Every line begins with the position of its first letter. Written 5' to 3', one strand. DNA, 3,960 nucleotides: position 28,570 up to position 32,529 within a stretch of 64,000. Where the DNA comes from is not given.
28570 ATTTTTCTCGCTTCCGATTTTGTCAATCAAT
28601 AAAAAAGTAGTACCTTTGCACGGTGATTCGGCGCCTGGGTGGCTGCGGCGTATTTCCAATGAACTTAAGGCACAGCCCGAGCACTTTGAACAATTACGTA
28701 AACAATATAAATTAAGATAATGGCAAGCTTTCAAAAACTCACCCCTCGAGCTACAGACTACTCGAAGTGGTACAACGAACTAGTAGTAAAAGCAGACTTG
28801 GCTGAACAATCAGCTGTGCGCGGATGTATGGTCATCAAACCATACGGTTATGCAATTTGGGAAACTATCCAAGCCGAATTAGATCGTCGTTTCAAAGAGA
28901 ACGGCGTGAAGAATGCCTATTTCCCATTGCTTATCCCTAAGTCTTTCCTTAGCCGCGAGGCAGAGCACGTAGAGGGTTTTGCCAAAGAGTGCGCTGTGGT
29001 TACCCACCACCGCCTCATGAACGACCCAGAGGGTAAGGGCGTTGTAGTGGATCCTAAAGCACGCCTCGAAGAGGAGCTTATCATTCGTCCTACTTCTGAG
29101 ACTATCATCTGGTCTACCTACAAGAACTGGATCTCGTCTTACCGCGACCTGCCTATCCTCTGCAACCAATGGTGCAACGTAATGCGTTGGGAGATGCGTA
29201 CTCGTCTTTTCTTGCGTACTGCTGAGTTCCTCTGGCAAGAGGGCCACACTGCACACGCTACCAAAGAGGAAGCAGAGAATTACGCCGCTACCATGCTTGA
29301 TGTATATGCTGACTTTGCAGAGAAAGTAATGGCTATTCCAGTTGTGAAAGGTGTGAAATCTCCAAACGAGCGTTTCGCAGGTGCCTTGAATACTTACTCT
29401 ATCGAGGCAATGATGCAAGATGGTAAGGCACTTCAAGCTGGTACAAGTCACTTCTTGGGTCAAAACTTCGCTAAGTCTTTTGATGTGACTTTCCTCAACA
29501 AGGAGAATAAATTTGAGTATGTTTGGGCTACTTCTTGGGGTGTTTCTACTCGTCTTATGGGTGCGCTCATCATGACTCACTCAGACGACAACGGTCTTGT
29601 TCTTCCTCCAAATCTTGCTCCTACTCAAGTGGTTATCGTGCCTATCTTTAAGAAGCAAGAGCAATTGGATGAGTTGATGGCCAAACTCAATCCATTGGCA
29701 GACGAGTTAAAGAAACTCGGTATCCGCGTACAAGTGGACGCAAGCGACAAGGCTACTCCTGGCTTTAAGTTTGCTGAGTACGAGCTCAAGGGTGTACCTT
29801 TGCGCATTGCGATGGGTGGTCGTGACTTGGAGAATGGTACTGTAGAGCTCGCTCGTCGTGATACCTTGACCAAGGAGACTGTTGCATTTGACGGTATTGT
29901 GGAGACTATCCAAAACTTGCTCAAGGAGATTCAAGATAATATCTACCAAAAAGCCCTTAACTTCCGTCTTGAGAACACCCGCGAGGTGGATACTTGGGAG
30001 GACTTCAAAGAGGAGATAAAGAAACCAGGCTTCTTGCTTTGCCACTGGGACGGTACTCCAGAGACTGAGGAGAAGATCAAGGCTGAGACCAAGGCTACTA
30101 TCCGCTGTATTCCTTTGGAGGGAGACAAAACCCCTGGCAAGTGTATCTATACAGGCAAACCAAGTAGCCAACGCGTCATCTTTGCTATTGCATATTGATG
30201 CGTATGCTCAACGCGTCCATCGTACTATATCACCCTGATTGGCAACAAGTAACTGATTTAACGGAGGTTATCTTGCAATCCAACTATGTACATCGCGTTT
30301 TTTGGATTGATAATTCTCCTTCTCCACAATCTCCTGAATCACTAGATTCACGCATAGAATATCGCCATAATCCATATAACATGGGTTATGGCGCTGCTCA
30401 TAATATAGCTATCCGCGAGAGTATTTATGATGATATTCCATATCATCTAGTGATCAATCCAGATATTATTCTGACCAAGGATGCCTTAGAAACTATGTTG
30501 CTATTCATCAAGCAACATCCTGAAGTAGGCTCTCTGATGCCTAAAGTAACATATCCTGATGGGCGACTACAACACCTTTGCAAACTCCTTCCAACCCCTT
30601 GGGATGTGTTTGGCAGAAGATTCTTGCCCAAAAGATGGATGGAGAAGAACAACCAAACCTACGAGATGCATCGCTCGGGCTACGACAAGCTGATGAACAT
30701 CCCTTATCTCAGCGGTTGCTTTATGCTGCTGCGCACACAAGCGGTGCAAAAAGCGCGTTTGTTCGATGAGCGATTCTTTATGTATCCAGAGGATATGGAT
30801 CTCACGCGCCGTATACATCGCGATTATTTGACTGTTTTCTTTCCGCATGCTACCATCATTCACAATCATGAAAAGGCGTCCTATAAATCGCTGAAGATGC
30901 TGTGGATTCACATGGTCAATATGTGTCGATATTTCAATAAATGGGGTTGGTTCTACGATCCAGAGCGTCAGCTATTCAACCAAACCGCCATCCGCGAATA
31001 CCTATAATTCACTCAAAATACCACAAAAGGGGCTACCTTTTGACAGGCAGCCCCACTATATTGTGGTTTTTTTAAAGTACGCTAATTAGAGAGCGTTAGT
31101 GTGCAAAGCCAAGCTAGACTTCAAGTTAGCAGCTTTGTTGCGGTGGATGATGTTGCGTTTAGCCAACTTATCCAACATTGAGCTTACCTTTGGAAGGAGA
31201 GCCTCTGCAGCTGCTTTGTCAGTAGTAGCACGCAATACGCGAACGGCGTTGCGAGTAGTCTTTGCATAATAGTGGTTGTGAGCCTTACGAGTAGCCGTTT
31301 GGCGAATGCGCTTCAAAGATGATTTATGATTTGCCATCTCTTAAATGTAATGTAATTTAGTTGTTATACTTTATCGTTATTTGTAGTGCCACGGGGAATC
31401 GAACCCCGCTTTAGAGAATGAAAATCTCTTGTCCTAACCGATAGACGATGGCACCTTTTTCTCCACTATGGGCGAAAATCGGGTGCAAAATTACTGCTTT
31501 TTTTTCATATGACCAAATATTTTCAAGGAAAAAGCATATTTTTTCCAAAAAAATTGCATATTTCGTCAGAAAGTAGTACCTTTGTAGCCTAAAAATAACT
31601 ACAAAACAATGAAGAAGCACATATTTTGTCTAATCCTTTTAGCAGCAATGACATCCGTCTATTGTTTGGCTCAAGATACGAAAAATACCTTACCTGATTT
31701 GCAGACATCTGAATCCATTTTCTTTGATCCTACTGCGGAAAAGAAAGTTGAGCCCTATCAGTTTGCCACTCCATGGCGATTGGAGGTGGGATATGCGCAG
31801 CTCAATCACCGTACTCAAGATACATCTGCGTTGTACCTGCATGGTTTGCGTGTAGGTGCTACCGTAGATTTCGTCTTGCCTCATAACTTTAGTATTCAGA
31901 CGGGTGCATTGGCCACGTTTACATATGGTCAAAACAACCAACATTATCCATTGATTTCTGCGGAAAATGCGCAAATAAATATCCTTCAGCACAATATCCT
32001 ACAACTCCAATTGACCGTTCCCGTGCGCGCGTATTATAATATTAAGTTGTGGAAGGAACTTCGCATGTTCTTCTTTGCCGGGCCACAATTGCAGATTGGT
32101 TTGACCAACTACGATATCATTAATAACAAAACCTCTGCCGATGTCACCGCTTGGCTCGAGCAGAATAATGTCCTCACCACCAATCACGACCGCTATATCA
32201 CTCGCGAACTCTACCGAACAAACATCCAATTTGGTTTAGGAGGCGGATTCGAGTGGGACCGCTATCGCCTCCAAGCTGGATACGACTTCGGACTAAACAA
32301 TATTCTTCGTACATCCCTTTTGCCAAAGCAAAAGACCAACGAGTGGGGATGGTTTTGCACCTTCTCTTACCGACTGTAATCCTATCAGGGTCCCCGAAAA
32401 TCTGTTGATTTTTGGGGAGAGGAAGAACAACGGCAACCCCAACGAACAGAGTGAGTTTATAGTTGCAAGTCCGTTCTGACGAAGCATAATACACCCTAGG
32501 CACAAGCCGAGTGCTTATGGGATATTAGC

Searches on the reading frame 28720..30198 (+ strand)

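Call 19: search_protein_families(library=pfam, proteins=[window:28720-30198:+], max_evalue=0.001)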
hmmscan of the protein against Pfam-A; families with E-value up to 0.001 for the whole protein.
window:28720-30198:+ (492 aa): 3 families
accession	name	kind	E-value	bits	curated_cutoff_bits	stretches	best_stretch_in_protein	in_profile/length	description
PF09180.16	ProRS-C_1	-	3.8e-23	81.9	31.5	1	426-492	1-71/71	Prolyl-tRNA synthetase, C-terminal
PF00587.30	tRNA-synt_2b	-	8e-22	78.6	29.3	1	115-284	6-176/179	tRNA synthetase class II core domain (G, H, P, S and T)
PF03129.25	HGTP_anticodon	-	5.7e-21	74.9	21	1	303-399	1-93/94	Anticodon binding domain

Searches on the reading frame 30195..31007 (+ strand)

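Call 19: search_protein_families(library=pfam, proteins=[window:30195-31007:+], max_evalue=0.001)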
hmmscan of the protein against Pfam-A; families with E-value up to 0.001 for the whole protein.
window:30195-31007:+ (270 aa): 3 families
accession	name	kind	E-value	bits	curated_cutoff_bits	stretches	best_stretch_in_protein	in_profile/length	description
PF00535.33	Glycos_transf_2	-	8.2e-09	36.1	23.3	1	25-148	20-132/168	Glycosyl transferase family 2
PF13641.12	Glyco_tranf_2_3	-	0.00026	21.5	27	1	155-232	142-220/230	Glycosyltransferase like family 2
PF13632.12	Glyco_trans_2_3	-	0.00043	20.6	27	0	172-255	72-144/198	Glycosyl transferase family group 2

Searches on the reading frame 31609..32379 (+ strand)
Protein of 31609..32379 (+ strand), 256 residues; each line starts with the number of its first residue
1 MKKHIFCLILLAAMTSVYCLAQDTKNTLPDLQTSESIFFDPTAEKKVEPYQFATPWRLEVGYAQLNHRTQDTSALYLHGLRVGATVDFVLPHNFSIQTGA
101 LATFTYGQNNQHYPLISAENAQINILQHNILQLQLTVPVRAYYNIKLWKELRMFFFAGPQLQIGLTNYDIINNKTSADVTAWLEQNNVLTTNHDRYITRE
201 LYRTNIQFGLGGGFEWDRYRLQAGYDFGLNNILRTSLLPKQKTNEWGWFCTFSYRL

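Call 19: search_protein_families(library=pfam, proteins=[window:31609-32379:+], max_evalue=0.001)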
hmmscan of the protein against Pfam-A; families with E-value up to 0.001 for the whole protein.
window:31609-32379:+ (256 aa): 1 family
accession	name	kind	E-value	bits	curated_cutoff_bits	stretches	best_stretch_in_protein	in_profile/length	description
PF13568.12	OMP_b-brl_2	-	1.3e-10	42.1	27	1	70-233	30-174/175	Outer membrane protein beta-barrel domain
